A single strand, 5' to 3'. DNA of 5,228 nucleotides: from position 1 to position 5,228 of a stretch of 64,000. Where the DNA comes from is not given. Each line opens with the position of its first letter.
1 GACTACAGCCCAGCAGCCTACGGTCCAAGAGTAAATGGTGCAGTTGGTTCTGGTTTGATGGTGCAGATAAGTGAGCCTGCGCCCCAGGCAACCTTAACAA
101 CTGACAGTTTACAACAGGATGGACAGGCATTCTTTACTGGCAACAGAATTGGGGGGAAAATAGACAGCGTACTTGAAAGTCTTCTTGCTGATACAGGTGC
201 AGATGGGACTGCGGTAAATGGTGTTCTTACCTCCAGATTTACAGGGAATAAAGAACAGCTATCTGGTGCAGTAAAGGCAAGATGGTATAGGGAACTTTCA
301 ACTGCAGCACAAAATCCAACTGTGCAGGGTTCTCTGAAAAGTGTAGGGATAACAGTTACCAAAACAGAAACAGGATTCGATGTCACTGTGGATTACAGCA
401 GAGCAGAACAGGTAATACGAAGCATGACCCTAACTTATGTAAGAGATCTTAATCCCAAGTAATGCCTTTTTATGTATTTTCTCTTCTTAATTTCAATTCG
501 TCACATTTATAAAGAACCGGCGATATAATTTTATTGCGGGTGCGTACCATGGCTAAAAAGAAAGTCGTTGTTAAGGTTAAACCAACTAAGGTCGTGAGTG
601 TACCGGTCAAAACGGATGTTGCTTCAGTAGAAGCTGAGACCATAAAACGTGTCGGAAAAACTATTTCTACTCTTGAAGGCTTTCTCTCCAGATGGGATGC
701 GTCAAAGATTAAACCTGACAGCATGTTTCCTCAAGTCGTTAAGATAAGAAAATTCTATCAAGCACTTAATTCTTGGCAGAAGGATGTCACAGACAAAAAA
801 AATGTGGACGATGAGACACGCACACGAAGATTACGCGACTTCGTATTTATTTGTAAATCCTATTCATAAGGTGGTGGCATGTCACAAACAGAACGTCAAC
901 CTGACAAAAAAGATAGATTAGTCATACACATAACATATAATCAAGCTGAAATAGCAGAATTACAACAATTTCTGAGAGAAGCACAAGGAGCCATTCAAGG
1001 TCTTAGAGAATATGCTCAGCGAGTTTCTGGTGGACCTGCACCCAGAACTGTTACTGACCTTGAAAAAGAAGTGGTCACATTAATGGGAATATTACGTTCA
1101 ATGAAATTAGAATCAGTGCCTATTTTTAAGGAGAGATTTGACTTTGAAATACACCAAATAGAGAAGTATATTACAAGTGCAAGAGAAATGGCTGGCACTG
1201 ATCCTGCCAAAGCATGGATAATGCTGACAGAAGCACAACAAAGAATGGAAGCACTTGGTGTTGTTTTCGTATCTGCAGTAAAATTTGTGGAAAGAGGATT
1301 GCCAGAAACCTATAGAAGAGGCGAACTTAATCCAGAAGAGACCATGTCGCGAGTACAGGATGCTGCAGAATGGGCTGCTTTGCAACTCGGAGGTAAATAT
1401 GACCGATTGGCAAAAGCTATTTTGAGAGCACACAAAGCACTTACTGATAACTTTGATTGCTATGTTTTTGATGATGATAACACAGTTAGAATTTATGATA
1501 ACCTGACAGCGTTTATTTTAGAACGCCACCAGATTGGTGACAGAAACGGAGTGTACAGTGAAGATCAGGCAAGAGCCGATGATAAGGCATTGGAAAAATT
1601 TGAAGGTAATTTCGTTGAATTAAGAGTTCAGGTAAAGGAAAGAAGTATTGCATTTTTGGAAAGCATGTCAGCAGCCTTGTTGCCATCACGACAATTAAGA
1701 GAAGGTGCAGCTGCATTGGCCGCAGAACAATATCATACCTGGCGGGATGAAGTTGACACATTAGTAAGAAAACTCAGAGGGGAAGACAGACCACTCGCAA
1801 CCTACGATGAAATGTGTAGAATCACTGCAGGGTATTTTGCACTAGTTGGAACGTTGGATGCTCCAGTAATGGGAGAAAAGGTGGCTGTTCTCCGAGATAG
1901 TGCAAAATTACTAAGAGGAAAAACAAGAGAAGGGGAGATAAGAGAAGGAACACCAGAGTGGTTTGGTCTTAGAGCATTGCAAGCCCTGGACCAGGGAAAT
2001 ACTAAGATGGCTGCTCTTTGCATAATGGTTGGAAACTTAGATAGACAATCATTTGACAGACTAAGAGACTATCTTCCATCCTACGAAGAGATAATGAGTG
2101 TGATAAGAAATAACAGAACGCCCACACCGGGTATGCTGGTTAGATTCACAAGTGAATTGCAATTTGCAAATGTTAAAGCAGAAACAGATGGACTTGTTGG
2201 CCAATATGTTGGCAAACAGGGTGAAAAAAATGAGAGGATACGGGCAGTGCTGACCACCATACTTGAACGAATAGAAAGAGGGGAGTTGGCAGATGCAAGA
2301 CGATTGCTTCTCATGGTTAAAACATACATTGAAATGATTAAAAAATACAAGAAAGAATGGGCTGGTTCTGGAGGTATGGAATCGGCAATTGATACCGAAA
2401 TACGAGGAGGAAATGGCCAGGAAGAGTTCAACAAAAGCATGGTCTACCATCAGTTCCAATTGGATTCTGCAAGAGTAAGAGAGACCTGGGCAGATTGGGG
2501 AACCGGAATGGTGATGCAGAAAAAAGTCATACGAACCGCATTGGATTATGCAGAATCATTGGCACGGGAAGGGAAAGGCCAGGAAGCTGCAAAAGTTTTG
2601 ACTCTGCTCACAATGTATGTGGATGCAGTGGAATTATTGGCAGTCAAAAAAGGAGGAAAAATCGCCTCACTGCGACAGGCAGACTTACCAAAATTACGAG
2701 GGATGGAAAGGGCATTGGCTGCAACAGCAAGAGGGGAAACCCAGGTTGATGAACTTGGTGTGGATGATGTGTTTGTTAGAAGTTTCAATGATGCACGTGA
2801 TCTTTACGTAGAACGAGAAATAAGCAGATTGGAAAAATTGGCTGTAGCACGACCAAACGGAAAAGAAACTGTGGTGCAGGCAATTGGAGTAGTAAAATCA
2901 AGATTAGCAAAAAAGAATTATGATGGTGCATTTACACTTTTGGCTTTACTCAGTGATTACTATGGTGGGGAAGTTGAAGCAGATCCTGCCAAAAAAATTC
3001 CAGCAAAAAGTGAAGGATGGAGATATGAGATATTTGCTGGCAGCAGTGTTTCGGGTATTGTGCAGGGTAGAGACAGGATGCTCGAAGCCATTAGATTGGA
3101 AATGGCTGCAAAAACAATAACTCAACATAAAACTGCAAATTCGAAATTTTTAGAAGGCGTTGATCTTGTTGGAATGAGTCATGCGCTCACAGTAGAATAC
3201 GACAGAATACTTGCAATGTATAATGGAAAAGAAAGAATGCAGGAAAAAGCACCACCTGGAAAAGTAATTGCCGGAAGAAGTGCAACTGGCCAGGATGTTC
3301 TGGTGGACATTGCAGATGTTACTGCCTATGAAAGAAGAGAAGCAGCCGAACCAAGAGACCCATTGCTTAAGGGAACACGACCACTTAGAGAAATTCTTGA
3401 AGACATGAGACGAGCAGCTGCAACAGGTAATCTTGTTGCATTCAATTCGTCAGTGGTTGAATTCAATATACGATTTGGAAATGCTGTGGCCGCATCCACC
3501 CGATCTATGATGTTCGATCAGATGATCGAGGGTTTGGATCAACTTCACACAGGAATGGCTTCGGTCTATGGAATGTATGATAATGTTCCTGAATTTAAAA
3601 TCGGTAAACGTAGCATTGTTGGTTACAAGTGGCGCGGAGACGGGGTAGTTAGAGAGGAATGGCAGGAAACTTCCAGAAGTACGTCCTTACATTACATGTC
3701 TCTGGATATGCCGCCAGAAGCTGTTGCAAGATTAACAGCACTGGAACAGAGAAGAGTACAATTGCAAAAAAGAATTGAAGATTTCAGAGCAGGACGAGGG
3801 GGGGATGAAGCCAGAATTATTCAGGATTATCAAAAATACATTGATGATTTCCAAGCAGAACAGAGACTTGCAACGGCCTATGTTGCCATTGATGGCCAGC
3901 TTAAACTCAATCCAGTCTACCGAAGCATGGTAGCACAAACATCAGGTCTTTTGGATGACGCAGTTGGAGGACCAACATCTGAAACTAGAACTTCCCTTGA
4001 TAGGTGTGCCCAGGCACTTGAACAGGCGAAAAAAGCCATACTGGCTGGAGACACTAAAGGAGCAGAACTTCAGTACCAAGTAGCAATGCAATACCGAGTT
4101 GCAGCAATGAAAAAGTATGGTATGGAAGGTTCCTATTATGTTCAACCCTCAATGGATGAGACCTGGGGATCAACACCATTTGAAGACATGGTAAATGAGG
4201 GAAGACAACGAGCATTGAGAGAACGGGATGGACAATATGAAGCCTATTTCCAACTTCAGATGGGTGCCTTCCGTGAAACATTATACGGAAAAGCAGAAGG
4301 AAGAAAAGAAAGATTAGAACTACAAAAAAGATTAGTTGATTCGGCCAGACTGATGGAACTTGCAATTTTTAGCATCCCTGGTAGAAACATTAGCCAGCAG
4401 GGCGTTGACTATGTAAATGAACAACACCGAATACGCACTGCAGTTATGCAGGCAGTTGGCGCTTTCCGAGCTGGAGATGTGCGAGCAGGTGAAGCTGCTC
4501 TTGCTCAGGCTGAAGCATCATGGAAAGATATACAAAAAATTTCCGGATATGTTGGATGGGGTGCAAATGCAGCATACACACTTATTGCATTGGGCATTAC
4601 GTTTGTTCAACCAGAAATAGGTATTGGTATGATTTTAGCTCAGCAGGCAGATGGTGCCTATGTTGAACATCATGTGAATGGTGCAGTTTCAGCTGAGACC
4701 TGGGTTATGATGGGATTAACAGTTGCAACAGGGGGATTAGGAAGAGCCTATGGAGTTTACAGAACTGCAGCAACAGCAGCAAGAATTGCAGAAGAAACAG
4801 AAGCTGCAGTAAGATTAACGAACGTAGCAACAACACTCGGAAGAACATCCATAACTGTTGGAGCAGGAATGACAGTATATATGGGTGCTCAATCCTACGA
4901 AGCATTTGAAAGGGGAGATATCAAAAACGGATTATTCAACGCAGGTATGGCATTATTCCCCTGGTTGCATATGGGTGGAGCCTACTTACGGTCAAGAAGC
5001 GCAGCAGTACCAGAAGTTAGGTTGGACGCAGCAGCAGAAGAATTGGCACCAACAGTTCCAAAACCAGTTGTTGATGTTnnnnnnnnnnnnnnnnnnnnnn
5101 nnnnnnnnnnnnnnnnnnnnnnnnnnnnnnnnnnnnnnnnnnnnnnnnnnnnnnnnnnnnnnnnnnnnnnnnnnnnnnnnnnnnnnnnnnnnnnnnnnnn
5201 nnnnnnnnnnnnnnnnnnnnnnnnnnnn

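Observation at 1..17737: Co-directional giant-gene array with almost no recognisable domains: candidate novel envelope or host-contact system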

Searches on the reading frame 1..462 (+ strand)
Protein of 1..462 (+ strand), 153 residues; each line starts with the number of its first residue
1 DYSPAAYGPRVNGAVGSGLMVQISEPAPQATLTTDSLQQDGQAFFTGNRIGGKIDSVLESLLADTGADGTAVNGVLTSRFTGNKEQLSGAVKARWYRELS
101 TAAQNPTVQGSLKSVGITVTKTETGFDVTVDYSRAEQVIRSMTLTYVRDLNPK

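Call 7: search_protein_families(library=pfam, proteins=[window:1-462:+], max_evalue=0.1)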
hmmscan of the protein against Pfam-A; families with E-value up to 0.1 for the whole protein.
window:1-462:+ (153 aa): 2 families
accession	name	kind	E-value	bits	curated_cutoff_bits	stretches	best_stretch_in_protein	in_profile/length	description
PF16137.10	DUF4845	-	0.042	15.2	27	1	82-144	20-81/85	Domain of unknown function (DUF4845)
PF23275.1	TPR_23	-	0.078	13.3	27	1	14-95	146-221/234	ESX-1 secretion-associated protein EspA-like, TPR repeats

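Call 8: search_protein_families(library=phrogs, proteins=[window:1-462:+], max_evalue=0.01)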
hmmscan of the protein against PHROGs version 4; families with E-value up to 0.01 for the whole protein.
window:1-462:+ (153 aa): 0 families

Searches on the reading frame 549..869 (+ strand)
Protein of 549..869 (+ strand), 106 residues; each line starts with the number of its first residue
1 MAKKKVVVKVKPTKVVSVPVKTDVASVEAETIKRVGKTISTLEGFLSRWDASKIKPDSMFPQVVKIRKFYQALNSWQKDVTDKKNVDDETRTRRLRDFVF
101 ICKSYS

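Call 7: search_protein_families(library=pfam, proteins=[window:549-869:+], max_evalue=0.1)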
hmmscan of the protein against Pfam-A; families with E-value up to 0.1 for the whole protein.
window:549-869:+ (106 aa): 0 families

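Call 8: search_protein_families(library=phrogs, proteins=[window:549-869:+], max_evalue=0.01)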
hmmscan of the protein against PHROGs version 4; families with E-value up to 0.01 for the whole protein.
window:549-869:+ (106 aa): 1 family
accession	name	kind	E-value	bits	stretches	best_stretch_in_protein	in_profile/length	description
phrog_1435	-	unknown function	0.00046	20.4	1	3-88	229-317/334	unknown function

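Call 25: search_protein_families(library=ncbifam, proteins=[window:549-869:+], max_evalue=0.05)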
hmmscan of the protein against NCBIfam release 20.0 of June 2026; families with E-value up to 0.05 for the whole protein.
window:549-869:+ (106 aa): 0 families

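Call 93: search_protein_families(library=padloc, proteins=[window:549-869:+], max_evalue=0.01)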
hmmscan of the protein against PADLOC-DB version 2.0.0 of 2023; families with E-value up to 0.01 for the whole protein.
window:549-869:+ (106 aa): 0 families

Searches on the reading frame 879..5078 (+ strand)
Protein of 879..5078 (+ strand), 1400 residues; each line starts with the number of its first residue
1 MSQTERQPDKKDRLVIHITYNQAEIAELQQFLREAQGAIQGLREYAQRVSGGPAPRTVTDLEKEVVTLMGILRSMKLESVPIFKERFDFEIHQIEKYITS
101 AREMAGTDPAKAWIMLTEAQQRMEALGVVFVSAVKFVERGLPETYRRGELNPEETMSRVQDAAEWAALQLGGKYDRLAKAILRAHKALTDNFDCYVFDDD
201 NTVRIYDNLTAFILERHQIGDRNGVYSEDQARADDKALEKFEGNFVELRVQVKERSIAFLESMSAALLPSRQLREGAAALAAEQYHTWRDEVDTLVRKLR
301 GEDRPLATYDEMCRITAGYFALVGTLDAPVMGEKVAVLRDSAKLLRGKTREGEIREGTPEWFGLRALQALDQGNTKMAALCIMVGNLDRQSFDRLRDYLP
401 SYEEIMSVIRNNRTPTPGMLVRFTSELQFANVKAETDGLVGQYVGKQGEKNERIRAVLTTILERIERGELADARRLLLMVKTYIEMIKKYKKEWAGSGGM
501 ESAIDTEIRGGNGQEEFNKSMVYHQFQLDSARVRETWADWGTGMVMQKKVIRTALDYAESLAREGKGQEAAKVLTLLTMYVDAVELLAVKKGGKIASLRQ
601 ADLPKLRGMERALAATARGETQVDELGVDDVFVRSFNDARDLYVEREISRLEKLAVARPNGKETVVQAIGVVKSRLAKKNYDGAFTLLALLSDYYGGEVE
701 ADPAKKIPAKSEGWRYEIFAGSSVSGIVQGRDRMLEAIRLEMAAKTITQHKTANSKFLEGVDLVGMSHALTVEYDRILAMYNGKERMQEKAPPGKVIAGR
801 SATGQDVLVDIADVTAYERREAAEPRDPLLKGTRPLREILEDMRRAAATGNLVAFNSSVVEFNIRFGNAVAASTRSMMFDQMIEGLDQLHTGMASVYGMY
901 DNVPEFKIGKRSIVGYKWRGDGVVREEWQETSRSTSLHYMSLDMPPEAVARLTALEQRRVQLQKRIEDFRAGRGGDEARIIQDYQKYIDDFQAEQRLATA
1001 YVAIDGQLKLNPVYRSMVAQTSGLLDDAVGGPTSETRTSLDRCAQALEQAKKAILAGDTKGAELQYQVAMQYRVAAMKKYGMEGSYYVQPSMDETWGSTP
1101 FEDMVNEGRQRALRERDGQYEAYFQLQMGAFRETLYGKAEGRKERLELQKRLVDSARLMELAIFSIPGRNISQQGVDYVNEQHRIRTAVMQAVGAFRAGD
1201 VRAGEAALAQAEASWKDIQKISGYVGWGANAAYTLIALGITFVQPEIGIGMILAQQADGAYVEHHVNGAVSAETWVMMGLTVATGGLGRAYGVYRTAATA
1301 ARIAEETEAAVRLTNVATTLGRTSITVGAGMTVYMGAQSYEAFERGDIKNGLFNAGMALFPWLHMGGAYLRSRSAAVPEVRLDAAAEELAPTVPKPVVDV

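Call 18: find_homologous_proteins(query=window:879-5078:+)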
Query window:879-5078:+: 8000 candidates shared short words with the query, none scored E <= 0.001.
